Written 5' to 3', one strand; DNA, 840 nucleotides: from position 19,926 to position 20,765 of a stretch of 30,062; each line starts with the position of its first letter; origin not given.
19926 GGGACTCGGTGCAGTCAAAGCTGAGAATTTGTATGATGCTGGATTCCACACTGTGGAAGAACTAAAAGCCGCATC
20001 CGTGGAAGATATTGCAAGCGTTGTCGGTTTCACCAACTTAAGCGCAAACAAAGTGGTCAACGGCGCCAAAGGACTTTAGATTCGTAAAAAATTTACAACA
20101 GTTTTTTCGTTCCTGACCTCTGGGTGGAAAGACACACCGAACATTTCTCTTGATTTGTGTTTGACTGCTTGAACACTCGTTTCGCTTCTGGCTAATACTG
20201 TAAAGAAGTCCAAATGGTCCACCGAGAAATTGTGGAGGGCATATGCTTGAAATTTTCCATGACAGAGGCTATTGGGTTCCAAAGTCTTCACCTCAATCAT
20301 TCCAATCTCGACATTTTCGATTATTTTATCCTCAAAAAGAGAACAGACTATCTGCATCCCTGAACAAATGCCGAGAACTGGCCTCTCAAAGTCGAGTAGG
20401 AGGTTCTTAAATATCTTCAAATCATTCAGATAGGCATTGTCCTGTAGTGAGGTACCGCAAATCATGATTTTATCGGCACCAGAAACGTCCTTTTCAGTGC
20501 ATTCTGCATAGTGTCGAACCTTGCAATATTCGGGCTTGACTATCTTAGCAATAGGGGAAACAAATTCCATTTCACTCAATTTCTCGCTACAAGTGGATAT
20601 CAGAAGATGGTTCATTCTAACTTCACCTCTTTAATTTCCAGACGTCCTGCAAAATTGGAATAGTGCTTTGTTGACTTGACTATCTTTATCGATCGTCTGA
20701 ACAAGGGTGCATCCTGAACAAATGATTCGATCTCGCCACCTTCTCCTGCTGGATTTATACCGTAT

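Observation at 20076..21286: Diphthine-ammonia ligase coupled to a stand-alone glutaminase: candidate glutamine-dependent diphthamide synthase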

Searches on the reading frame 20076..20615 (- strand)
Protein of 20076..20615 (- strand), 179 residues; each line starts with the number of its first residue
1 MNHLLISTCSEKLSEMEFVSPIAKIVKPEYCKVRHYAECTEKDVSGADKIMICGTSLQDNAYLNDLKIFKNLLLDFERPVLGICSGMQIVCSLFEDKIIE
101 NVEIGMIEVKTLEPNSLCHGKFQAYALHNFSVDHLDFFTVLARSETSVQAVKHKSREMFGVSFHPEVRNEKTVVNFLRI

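Call 3: search_protein_families(library=pfam, proteins=[window:20076-20615:-], max_evalue=0.01)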
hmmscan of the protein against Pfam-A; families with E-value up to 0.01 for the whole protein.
window:20076-20615:- (179 aa): 4 families
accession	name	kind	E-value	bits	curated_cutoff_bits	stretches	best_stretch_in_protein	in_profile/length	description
PF00117.34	GATase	-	1.7e-14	54.4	22.8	1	33-171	26-177/190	Glutamine amidotransferase class-I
PF07722.19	Peptidase_C26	-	5.3e-05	23.5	20.5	0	75-93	103-121/219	Peptidase C26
PF07685.20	GATase_3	-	0.00022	21.3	27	1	34-100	27-98/196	CobB/CobQ-like glutamine amidotransferase domain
PF01174.25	SNO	-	0.0012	19.2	27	0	141-172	147-176/188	SNO glutamine amidotransferase family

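Call 4: search_protein_families(library=ncbifam, proteins=[window:20076-20615:-], max_evalue=0.01)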
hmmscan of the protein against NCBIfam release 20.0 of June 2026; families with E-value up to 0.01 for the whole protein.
window:20076-20615:- (179 aa): 24 families
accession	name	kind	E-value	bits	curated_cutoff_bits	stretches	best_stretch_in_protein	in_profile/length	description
NF001975.0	PRK00758.1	equivalog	3.8e-17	62.5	198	1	42-171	38-169/185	GMP synthase subunit A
TIGR00888.1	guaA_Nterm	equivalog_domain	4.5e-15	55.5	172.15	1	61-172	54-172/188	glutamine-hydrolyzing GMP synthase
NF000848.1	PRK00074.1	equivalog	3.5e-13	49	400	1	30-172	24-175/512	glutamine-hydrolyzing GMP synthase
NF045546.1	GCDPHdlase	equivalog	1.7e-10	41.3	250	1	66-169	83-183/198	gamma-glutamyl-CDP-amidate hydrolase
TIGR00566.1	trpG_papA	subfamily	3.9e-09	36.5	121.05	1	47-167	44-176/192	glutamine amidotransferase of anthranilate synthase or aminodeoxychorismate synthase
NF005367.0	PRK06895.1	equivalog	7.6e-08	32.5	265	1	35-167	32-172/190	anthranilate synthase component II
TIGR01855.1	IMP_synth_hisH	equivalog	2.2e-07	30.9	105.4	1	34-96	24-90/198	imidazole glycerol phosphate synthase subunit HisH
NF011201.0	PRK14607.1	equivalog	2.7e-07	29.6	670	1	78-177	74-186/534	bifunctional anthranilate synthase component II/anthranilate phosphoribosyltransferase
NF006562.0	PRK09065.1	equivalog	8.7e-07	28.7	205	1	77-170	90-193/242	glutamine amidotransferase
NF005072.0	PRK06490.1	equivalog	6.2e-06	25.3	339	1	71-169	86-189/251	glutamine amidotransferase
NF001989.1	PRK00784.1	equivalog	5.4e-05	22.1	273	1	40-112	280-360/480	cobyric acid synthase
TIGR01368.1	CPSaseIIsmall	equivalog_domain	5.7e-05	22.2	307.35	1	74-168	243-342/361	glutamine-hydrolyzing carbamoyl-phosphate synthase small subunit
TIGR01823.1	PabB-fungal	equivalog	6.8e-05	21.3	442.55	1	68-172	78-192/742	aminodeoxychorismate synthase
NF005946.0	PRK08007.1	equivalog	0.00015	21.4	332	1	66-167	63-171/187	aminodeoxychorismate synthase component 2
NF010608.0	PRK14004.1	equivalog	0.00018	21.3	216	1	41-145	32-134/210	imidazole glycerol phosphate synthase subunit HisH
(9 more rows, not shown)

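Call 19: search_protein_representatives(protein=window:20076-20615:-)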
Query: 179 residues. Proteins with E-value up to 0.001 (for the whole library): 1047; up to 1e-10: 325; up to 1e-30: 35. The best 150 are listed.
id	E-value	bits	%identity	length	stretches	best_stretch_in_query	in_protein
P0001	3.2e-73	261.6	63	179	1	2-179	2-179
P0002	5.0e-43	163.4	51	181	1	5-177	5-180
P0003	2.4e-42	161.2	50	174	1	4-178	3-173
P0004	3.5e-40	154.2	47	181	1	4-177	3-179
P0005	4.3e-40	153.9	49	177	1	2-177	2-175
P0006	7.4e-40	153.1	46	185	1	4-178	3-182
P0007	1.4e-39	152.2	49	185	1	4-177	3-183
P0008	8.2e-38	146.4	48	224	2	33-178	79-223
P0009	1.4e-37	145.7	45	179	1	4-178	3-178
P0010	2.0e-37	145.2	42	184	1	5-179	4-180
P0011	4.7e-37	144.0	44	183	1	4-171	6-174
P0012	1.2e-36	142.7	45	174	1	4-177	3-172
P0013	2.1e-36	141.9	78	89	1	1-89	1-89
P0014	5.4e-36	140.5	43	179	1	2-178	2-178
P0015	1.4e-35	139.2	44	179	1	4-177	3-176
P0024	2.7e-32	128.5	51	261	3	47-149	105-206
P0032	6.8e-31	123.9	41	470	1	2-179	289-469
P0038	1.3e-30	123.0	45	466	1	4-176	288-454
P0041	1.4e-30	122.9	39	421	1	4-177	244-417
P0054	1.5e-28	116.3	44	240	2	12-146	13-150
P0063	7.2e-28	114.1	37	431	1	4-174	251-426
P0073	7.1e-27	110.9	40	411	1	4-178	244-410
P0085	2.7e-26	109.0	39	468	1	34-177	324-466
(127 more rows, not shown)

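Call 20: search_protein_families(library=pfam, proteins=[P0032, P0038, P0041, P0063, P0073, P0085, P0024, P0054, P0008], max_evalue=0.001)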
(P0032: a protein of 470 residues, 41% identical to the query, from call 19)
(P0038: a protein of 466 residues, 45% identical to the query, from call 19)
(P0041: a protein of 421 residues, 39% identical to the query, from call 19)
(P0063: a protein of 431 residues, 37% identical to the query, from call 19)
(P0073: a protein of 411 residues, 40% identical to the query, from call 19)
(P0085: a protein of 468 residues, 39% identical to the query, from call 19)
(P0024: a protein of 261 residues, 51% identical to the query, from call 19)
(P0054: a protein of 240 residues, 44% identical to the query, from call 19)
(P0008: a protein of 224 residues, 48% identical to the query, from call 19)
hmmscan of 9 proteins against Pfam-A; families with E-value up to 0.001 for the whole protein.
P0032 (470 aa): 5 families
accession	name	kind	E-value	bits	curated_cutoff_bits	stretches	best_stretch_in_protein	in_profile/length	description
PF01902.24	Diphthami_syn_2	-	2.1e-65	220.8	23.2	1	1-223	1-218/219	Diphthamide synthase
PF00117.34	GATase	-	9.4e-15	55.2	22.8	1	321-461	26-177/190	Glutamine amidotransferase class-I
PF07685.20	GATase_3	-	6.4e-07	29.6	27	1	320-414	29-130/196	CobB/CobQ-like glutamine amidotransferase domain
PF01174.25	SNO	-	6.6e-06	26.6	27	1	358-466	60-182/188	SNO glutamine amidotransferase family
PF07722.19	Peptidase_C26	-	0.00056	20.2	20.5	0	364-381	103-120/219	Peptidase C26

P0038 (466 aa): 2 families
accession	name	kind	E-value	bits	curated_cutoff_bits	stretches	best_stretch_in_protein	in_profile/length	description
PF01902.24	Diphthami_syn_2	-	9.8e-60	202.2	23.2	1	1-222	1-217/219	Diphthamide synthase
PF00117.34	GATase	-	2.4e-15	57.1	22.8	1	308-446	18-174/190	Glutamine amidotransferase class-I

P0041 (421 aa): 4 families
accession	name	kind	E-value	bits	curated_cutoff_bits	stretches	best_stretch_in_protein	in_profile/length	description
PF01902.24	Diphthami_syn_2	-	5e-75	252.2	23.2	1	1-221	1-217/219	Diphthamide synthase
PF00117.34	GATase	-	5.6e-24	85.3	22.8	1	282-409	38-175/190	Glutamine amidotransferase class-I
PF07722.19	Peptidase_C26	-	3.7e-09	37.1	20.5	1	316-406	104-219/219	Peptidase C26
PF01174.25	SNO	-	0.00017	22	27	0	277-354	23-103/188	SNO glutamine amidotransferase family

P0063 (431 aa): 3 families
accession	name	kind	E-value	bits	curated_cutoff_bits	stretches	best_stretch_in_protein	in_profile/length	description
PF01902.24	Diphthami_syn_2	-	3.6e-59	200.4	23.2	1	1-222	1-218/219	Diphthamide synthase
PF00117.34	GATase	-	5.1e-21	75.6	22.8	1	267-421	9-175/190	Glutamine amidotransferase class-I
PF07722.19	Peptidase_C26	-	4e-08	33.7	20.5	1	317-418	95-219/219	Peptidase C26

P0073 (411 aa): 2 families
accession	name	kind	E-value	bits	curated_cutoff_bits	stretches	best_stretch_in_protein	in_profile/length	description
PF01902.24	Diphthami_syn_2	-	1.4e-60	205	23.2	1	1-221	1-216/219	Diphthamide synthase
PF00117.34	GATase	-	8.6e-12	45.6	22.8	1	266-406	22-180/190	Glutamine amidotransferase class-I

P0085 (468 aa): 3 families
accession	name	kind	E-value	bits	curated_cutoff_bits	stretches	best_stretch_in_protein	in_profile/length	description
PF01902.24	Diphthami_syn_2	-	9.8e-64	215.3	23.2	1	1-220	1-216/219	Diphthamide synthase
PF00117.34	GATase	-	6e-19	68.9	22.8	1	331-458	34-175/190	Glutamine amidotransferase class-I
PF07722.19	Peptidase_C26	-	1e-05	25.8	20.5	0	409-455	169-219/219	Peptidase C26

P0024 (261 aa): 3 families
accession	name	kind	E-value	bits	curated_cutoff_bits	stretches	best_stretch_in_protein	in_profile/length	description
PF00117.34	GATase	-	8.1e-15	55.4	22.8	1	100-247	32-176/190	Glutamine amidotransferase class-I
PF01174.25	SNO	-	2.4e-05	24.7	27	1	127-247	61-174/188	SNO glutamine amidotransferase family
PF07722.19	Peptidase_C26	-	0.00046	20.5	20.5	1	134-217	105-183/219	Peptidase C26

P0054 (240 aa): 2 families
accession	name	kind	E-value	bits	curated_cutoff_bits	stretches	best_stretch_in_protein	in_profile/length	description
PF00117.34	GATase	-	2.5e-12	47.3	22.8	1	32-149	23-149/190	Glutamine amidotransferase class-I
PF07722.19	Peptidase_C26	-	6.3e-05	23.3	20.5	0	81-115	107-141/219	Peptidase C26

P0008 (224 aa): 2 families
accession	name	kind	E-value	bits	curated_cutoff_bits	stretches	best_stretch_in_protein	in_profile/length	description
PF00117.34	GATase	-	3.2e-14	53.5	22.8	1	77-216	24-177/190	Glutamine amidotransferase class-I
PF07722.19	Peptidase_C26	-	0.00018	21.8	20.5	0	121-148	104-131/219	Peptidase C26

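Call 22: find_homologous_proteins(query=window:20076-20615:-, max_evalue=1e-8)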
Query window:20076-20615:- (179 aa): 181 proteins with E <= 1e-8 among 212 candidates; the best 120 are listed.
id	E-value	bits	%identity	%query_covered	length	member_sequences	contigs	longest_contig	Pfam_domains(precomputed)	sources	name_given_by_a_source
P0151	3.8e-109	380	93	100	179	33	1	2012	PF07722.20,PF00117.35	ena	-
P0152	1.3e-99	349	87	100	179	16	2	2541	PF00117.35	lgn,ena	-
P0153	2.7e-87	309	78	100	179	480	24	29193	PF07722.20,PF00117.35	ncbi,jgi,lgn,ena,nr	ncbi:MAG: hypothetical protein MK215_02655 [Candidatus Poseidoniia archaeon]|jgi:GMP synthase (gluta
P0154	3.1e-87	309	77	100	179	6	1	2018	PF07722.20,PF00117.35,PF07685.21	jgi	-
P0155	8.8e-87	307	79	100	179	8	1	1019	PF07722.20,PF00117.35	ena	-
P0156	1.0e-85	304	77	100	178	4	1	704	PF07722.20,PF00117.35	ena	-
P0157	1.3e-85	304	75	100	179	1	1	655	PF07722.20,PF00117.35,PF01174.26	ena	-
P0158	5.9e-85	302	74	100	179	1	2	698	PF07722.20,PF00117.35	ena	-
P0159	7.9e-85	301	75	100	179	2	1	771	PF07722.20,PF00117.35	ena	-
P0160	2.0e-84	300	75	100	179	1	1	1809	PF07722.20,PF00117.35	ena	-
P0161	5.3e-84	298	75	100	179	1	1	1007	PF00117.35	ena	-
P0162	6.1e-84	298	75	100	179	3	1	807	PF00117.35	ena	-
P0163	8.4e-79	281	69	100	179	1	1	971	PF07722.20,PF00117.35,PF01174.26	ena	-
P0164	6.2e-78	279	77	89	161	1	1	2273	PF07722.20,PF00117.35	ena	-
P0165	3.5e-75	270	68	100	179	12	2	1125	PF07722.20,PF00117.35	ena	-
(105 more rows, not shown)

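Call 27: find_related_loci(query=A2, collection=genome_contigs, flank=4000)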
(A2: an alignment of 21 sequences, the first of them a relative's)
Query A2 (185 aa) in genome_contigs; peptide patterns used: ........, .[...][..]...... (x = any residue, [..] = any of these).
598 stretches matched a pattern (row limit reached: there are more); 418 encode a relative of the query (tblastn E <= 1e-3); the best 80 are kept; 80 distinct loci.
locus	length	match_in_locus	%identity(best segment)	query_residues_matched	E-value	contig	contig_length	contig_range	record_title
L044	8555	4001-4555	99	1-185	7e-122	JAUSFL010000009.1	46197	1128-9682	MAG: Candidatus Iainarchaeum archaeon isolate E14_maxbin.308 E14_k141_1408921, whole genome shotgun sequence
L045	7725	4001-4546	54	1-184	2e-64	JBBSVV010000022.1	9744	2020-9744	MAG: archaeon isolate H32-bin002_1 H32_bin002_1_000000000022, whole genome shotgun sequence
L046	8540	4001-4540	55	2-184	1e-60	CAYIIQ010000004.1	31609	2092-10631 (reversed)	MAG TPA_asm: Candidatus Woesearchaeota archaeon isolate ERP119705_co24_1048 genome assembly, contig: NODE_1363_length_31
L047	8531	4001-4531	53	1-184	4e-58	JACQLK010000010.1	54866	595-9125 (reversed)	MAG: Candidatus Pacearchaeota archaeon isolate NC_groundwater_1201_Ag_S-0.1um_38_135 S_p1_S3_coassembly_k141_871382, who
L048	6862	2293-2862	53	1-182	9e-57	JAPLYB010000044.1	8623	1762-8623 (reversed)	MAG: Candidatus Pacearchaeota archaeon isolate LacPavin_0920_SED5_MAG_33_27 LacPavin_0920_SED5_scaffold_946085, whole ge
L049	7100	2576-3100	52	1-182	9e-56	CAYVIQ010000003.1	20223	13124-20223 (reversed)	MAG TPA_asm: Candidatus Woesearchaeota archaeon isolate binchicken_co129_339 genome assembly, contig: NODE_7618_length_2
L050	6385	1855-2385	51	2-182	4e-55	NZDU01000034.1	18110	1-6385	MAG: Candidatus Pacearchaeota archaeon isolate ARS103 46167, whole genome shotgun sequence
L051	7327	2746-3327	47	1-184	2e-54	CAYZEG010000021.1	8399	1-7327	MAG TPA_asm: Candidatus Woesearchaeota archaeon isolate SRP050083_co1_303 genome assembly, contig: NODE_4307_length_8399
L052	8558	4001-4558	49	1-182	2e-54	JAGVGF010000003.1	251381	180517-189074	MAG: archaeon isolate DeMMO2_15 c_000000001758, whole genome shotgun sequence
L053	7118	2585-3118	49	1-183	5e-54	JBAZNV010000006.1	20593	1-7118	MAG: Candidatus Pacearchaeota archaeon isolate SO_2017_LW4_79 scaffold_5196_c1_LW137-91_2017, whole genome shotgun seque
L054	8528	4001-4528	49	1-183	8e-54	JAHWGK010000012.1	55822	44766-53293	MAG: Thermoplasmata archaeon isolate Hel238.bin54 NODE_12_length_55822_cov_16.078985, whole genome shotgun sequence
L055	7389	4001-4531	49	1-183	8e-54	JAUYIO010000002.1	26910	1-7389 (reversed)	MAG: Nanoarchaeota archaeon isolate C24_maxbin.320 C24_k141_853633, whole genome shotgun sequence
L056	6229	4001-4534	47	1-185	3e-53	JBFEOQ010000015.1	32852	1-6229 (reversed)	MAG: Thermoplasmatota archaeon isolate Mix_mud04.2021.02.43 k141_1659838_length_32852_cov_17.1054, whole genome shotgun 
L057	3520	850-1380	51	2-182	3e-53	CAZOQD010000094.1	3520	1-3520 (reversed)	MAG TPA_asm: Candidatus Woesearchaeota archaeon isolate binchicken_co48_336 genome assembly, contig: NODE_48474_length_3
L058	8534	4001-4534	47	1-185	3e-53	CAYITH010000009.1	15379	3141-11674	MAG TPA_asm: Candidatus Woesearchaeota archaeon isolate ERP119705_co6_1093 genome assembly, contig: NODE_4497_length_153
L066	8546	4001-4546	50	1-182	1e-51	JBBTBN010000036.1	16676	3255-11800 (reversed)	MAG: Nanoarchaeota archaeon isolate H52-bin015_1 H52_bin015_1_000000000036, whole genome shotgun sequence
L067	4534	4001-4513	50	5-182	1e-51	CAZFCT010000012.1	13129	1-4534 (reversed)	MAG TPA_asm: Candidatus Woesearchaeota archaeon isolate SRP192927_co6_245 genome assembly, contig: NODE_11544_length_131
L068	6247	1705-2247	49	1-184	2e-51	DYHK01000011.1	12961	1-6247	MAG TPA_asm: Candidatus Aenigmarchaeum sp. isolate BE2012_2_32_6 Afr_mines_BE2012_2139_length_12961_cov_2_334728, whole 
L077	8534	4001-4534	46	2-185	5e-50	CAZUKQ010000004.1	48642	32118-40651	MAG TPA_asm: Candidatus Woesearchaeota archaeon isolate SRP272421_co2_99 genome assembly, contig: NODE_1215_length_48642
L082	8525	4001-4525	53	1-182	4e-49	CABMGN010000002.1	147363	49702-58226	uncultured archaeon isolate LFW-170_3 genome assembly, contig: LFW1703_2, whole genome shotgun sequence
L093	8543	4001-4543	44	1-184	1e-47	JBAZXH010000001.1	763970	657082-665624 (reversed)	MAG: Candidatus Pacearchaeota archaeon isolate SO_2017_GW1_51 NODE_49_length_763970_cov_4.841685_OW334_2017, whole genom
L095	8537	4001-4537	48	2-183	8e-48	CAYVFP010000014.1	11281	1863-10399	MAG TPA_asm: Candidatus Woesearchaeota archaeon isolate SRP252850_co1_307 genome assembly, contig: NODE_11055_length_112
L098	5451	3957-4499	49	1-182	4e-47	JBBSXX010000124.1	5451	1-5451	MAG: Nanoarchaeota archaeon isolate H51-bin135_1 H51_bin135_1_000000000124, whole genome shotgun sequence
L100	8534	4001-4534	46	1-183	5e-47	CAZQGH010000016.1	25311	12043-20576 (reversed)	MAG TPA_asm: Candidatus Woesearchaeota archaeon isolate SRP141376_co1_236 genome assembly, contig: NODE_4355_length_2531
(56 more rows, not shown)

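Call 30: search_solved_structures(query=A1, max_evalue=0.001)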
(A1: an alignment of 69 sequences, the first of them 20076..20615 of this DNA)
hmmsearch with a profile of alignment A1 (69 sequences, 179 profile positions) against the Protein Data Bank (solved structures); distinct sequences matched with E-value up to 0.001: 48.
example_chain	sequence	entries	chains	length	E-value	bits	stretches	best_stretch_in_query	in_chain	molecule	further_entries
7yc6_A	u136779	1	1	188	4.7e-24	88.3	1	42-178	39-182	GMP synthase [glutamine-hydrolyzing] subunit A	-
2lxn_A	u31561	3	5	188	7.3e-24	87.7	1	42-178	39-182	GMP synthase [glutamine-hydrolyzing] subunit A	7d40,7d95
1wl8_A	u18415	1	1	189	8.5e-24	87.5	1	18-178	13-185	GMP synthase [glutamine-hydrolyzing] subunit A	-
7d96_A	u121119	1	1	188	1.6e-23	86.6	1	42-178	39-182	GMP synthase [glutamine-hydrolyzing] subunit A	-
2d7j_A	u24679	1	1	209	2.6e-23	85.9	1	18-178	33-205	GMP synthase [glutamine-hydrolyzing] subunit A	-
7d97_A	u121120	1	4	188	4.5e-23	85.1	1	42-178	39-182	GMP synthase [glutamine-hydrolyzing] subunit A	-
8gr1_A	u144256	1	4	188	9.1e-23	84.1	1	42-178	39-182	GMP synthase [glutamine-hydrolyzing] subunit A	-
8gr3_A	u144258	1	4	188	3.1e-22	82.4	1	42-178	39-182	GMP synthase [glutamine-hydrolyzing] subunit A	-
2a9v_A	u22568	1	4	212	8.1e-21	77.8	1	37-176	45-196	GMP synthase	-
2vpi_A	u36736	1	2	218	7.6e-19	71.4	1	46-175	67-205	GMP SYNTHASE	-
2vxo_A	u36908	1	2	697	7e-18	68.2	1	46-175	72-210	GMP SYNTHASE [GLUTAMINE-HYDROLYZING]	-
1qdl_B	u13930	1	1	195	4.2e-15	59.2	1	15-167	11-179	PROTEIN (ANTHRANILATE SYNTHASE (TRPG-SUBUNIT))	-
7sbc_A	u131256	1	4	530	5.9e-14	55.4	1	21-177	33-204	GMP synthase [glutamine-hydrolyzing]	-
5tw7_A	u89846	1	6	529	1.9e-13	53.8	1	22-169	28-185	GMP synthase [glutamine-hydrolyzing]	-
1gpm_A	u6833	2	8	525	7.6e-13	51.8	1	39-170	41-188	GMP SYNTHETASE | GMP synthase [glutamine-hydrolyzing]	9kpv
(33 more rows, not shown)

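Call 38: search_protein_families(library=pfam, proteins=[L052:1527-4004:+, L082:2745-4004:+, L066:3210-4004:+, L100:3249-4004:+, L068:1247-1708:+, L098:3487-3960:+, L067:3209-3958:+, L077:2924-3913:+, L095:3531-3992:+, L093:2550-3659:+], max_evalue=0.001)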
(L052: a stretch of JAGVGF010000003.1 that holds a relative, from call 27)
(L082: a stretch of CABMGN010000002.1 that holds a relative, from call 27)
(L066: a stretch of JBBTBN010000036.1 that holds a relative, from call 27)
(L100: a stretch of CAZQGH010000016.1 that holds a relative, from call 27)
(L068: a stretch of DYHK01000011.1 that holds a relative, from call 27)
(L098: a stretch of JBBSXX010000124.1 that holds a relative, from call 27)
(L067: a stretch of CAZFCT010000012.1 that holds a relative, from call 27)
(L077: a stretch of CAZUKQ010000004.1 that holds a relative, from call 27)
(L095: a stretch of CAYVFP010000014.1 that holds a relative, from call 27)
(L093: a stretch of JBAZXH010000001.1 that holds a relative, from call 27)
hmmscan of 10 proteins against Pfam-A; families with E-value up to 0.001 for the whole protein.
L052:1527-4004:+ (825 aa): 7 families
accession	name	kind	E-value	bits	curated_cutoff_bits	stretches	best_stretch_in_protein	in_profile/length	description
PF00561.26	Abhydrolase_1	-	7e-07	29.6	25.8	1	641-714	36-110/245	alpha/beta hydrolase fold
PF01674.24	Lipase_2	-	6.6e-06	26.2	20.3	1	655-747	56-160/219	Lipase (class 2)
PF06028.17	DUF915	-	1.7e-05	24.8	22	1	646-780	75-210/255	Alpha/beta hydrolase of unknown function (DUF915)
PF02450.21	LCAT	-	2.4e-05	24.2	21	1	651-712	99-164/392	Lecithin:cholesterol acyltransferase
PF07819.20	PGAP1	-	3.7e-05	24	24.3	1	660-711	72-130/233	PGAP1-like alpha/beta domain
PF02089.21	Palm_thioest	-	0.00019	21.7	26.8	1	672-726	71-120/254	Palmitoyl protein thioesterase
PF24096.1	DUF7379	-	0.00029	21.3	33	1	672-712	68-114/191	Domain of unknown function (DUF7379)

L082:2745-4004:+ (419 aa): 5 families
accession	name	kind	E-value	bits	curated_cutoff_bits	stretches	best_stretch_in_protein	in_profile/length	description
PF13673.13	Acetyltransf_10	-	2.6e-13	50.5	23.6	1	47-141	28-119/128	Acetyltransferase (GNAT) domain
PF00583.31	Acetyltransf_1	-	4.5e-13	49.9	20.7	1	49-129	34-116/116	Acetyltransferase (GNAT) family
PF13508.13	Acetyltransf_7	-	5.3e-12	46.4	27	1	53-129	8-82/84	Acetyltransferase (GNAT) domain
PF08445.16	FR47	-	7.5e-08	32.7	22.1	1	51-132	2-80/86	FR47-like protein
PF00494.24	SQS_PSY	-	1e-05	25.8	26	1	175-389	11-223/263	Squalene/phytoene synthase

L066:3210-4004:+ (264 aa): 1 family
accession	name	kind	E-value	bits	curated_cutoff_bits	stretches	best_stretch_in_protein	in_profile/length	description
PF13406.11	SLT_2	-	9.9e-31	107.5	24.3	1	59-226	25-196/292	Transglycosylase SLT domain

L100:3249-4004:+ (251 aa): 1 family
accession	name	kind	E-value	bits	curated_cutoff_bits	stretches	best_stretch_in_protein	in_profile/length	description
PF01925.25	TauE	-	8.9e-39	134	32.6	1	7-245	1-237/237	Sulfite exporter TauE/SafE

L068:1247-1708:+ (153 aa): 3 families
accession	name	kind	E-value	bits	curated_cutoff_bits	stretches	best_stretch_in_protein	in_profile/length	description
PF13673.13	Acetyltransf_10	-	2.8e-13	50.4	23.6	1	32-152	3-128/128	Acetyltransferase (GNAT) domain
PF00583.31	Acetyltransf_1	-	1.4e-09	38.7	20.7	1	56-131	31-116/116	Acetyltransferase (GNAT) family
PF13508.13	Acetyltransf_7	-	1.6e-09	38.5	27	1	59-132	4-83/84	Acetyltransferase (GNAT) domain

L098:3487-3960:+ (157 aa): 4 families
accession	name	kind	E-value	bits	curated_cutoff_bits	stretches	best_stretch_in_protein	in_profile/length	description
PF13673.13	Acetyltransf_10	-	1.1e-14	55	23.6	1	52-156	19-128/128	Acetyltransferase (GNAT) domain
PF13508.13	Acetyltransf_7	-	4.8e-12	46.5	27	1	63-136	4-83/84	Acetyltransferase (GNAT) domain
PF00583.31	Acetyltransf_1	-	3.4e-11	43.9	20.7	1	63-135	34-116/116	Acetyltransferase (GNAT) family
PF08445.16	FR47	-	0.00037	20.8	22.1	1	76-139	16-81/86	FR47-like protein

L067:3209-3958:+ (249 aa): 1 family
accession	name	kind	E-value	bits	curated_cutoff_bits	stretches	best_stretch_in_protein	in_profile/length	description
PF04402.19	SIMPL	-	3.9e-42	145.3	25.2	1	38-246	1-205/205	Protein of unknown function (DUF541)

L077:2924-3913:+ (329 aa): 0 families

L095:3531-3992:+ (153 aa): 7 families
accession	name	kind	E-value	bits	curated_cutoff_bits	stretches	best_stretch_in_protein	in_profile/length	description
PF00583.31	Acetyltransf_1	-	1.1e-18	68.1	20.7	1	46-132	25-116/116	Acetyltransferase (GNAT) family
PF13508.13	Acetyltransf_7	-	1.1e-13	51.8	27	1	55-133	7-83/84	Acetyltransferase (GNAT) domain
PF13673.13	Acetyltransf_10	-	2e-13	50.9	23.6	1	53-145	33-120/128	Acetyltransferase (GNAT) domain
PF13420.13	Acetyltransf_4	-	3.7e-09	37.2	24.3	1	51-137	49-139/155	Acetyltransferase (GNAT) domain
PF13302.13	Acetyltransf_3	-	7.3e-08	33.6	25.4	1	28-133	25-138/138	Acetyltransferase (GNAT) domain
PF08445.16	FR47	-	3.4e-06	27.4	22.1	1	83-138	29-83/86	FR47-like protein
PF14542.12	Acetyltransf_CG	-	0.00026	21.5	30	1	57-102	3-51/80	GCN5-related N-acetyl-transferase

L093:2550-3659:+ (369 aa): 0 families

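Call 42: list_cluster_members(proteins=[P0032, P0038, P0041, P0063, P0073, P0085])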
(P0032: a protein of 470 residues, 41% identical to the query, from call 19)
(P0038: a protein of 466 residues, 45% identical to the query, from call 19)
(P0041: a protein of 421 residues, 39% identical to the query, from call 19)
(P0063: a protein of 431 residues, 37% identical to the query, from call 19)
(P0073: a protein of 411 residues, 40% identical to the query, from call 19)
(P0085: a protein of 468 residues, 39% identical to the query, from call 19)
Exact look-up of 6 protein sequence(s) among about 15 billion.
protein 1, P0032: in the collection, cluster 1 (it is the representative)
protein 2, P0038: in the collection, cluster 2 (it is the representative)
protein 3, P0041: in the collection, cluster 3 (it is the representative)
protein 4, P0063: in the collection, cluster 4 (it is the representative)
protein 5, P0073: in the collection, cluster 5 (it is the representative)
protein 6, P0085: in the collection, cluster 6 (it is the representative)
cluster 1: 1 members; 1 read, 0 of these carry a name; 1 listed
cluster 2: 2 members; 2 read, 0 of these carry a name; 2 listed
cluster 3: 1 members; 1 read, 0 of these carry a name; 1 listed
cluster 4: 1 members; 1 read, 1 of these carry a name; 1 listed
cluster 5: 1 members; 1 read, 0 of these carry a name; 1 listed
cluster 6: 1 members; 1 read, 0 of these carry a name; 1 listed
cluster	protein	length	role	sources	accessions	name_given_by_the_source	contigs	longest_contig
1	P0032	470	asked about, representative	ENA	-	-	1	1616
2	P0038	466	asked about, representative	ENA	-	-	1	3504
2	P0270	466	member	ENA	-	-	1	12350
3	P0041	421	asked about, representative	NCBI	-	-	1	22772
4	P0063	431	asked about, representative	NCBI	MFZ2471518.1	MAG: diphthine--ammonia ligase [Methanothrix sp.]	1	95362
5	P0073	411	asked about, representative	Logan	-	-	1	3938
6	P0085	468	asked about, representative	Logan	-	-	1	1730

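Call 43: find_encoding_contigs(protein=P0063, flank=4000, max_places=3)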
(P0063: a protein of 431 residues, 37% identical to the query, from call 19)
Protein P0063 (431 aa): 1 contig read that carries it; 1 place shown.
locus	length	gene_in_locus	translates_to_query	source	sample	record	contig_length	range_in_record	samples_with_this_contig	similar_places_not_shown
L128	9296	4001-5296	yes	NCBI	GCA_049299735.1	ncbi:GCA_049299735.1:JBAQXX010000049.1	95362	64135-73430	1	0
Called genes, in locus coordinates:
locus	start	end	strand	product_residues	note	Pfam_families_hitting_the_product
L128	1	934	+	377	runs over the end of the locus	PF01979:Amidohydro_1 (weak), PF07969:Amidohydro_3, PF00962:A_deaminase, PF01979:Amidohydro_1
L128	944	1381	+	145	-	PF00582:Usp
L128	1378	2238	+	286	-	PF00571:CBS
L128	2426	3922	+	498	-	PF01656:CbiA, PF13500:AAA_26, PF07685:GATase_3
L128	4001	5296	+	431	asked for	PF01902:Diphthami_syn_2_N, PF28410:Diphthami_syn_2_C, PF00117:GATase, PF07722:Peptidase_C26 (faint)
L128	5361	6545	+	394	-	PF00682:HMGL-like, PF22617:HCS_D2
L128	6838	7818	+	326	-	PF01073:3Beta_HSD, PF01370:Epimerase, PF02719:Polysacc_synt_2, PF04321:RmlD_sub_bind, PF05368:NmrA (weak), PF08659:KR (weak), PF13460:NAD_binding_10 (weak), PF16363:GDP_Man_Dehyd, +1 more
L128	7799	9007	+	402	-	PF00155:Aminotran_1_2 (faint), PF01041:DegT_DnrJ_EryC1, PF01053:Cys_Met_Meta_PP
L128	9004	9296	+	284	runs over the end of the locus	PF03102:NeuB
